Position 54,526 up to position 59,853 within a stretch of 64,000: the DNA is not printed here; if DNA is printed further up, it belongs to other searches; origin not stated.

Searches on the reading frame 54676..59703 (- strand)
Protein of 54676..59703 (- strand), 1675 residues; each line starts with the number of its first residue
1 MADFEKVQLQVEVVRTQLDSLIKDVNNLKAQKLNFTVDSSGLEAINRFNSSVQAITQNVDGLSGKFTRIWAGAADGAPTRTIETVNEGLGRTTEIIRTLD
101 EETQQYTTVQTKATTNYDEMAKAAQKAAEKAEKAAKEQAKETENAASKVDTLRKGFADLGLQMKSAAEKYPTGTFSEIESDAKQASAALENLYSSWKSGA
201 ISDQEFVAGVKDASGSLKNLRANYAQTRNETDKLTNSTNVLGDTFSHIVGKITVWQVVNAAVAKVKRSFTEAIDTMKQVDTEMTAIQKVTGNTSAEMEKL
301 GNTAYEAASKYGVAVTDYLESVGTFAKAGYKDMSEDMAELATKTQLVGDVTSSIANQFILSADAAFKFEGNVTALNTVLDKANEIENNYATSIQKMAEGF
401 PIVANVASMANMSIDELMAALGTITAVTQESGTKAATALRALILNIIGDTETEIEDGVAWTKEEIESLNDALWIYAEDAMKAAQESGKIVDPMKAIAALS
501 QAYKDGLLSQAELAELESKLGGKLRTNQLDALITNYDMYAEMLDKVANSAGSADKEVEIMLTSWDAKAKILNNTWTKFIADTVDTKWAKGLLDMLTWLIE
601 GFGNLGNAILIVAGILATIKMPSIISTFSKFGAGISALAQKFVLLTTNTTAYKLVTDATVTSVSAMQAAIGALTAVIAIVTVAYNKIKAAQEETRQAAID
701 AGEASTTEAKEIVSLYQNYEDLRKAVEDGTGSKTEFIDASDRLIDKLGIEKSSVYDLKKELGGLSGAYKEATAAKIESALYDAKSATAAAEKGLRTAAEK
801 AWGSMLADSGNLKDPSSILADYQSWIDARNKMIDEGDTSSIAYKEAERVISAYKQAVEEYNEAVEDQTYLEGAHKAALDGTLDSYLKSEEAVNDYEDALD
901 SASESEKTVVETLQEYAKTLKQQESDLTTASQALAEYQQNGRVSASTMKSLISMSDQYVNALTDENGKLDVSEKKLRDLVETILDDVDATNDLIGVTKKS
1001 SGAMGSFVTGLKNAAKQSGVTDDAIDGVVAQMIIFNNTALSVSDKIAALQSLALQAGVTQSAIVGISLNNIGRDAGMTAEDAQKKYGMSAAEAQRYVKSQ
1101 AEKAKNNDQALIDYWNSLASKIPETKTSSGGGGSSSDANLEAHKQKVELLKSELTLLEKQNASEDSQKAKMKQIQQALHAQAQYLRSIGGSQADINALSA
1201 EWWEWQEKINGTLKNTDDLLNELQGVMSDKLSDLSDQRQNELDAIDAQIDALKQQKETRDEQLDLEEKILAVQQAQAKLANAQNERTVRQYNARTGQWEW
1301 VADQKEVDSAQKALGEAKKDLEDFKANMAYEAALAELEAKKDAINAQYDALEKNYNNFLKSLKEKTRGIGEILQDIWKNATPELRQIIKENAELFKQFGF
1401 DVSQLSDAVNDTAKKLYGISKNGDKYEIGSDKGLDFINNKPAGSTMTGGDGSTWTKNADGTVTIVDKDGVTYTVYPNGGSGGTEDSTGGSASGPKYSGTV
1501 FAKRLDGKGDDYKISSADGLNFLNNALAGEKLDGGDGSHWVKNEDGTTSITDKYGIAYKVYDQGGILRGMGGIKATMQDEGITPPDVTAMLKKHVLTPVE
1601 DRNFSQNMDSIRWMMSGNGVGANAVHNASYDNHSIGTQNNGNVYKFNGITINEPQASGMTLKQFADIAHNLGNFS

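Call 14: search_protein_families(library=pfam, proteins=[window:54676-59703:-], max_evalue=0.001)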
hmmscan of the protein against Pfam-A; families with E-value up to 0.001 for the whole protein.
window:54676-59703:- (1675 aa): 1 family
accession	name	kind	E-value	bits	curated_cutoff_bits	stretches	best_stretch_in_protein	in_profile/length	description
PF10145.14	PhageMin_Tail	-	5e-14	53.1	33.2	1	306-505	6-186/201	Phage-related minor tail protein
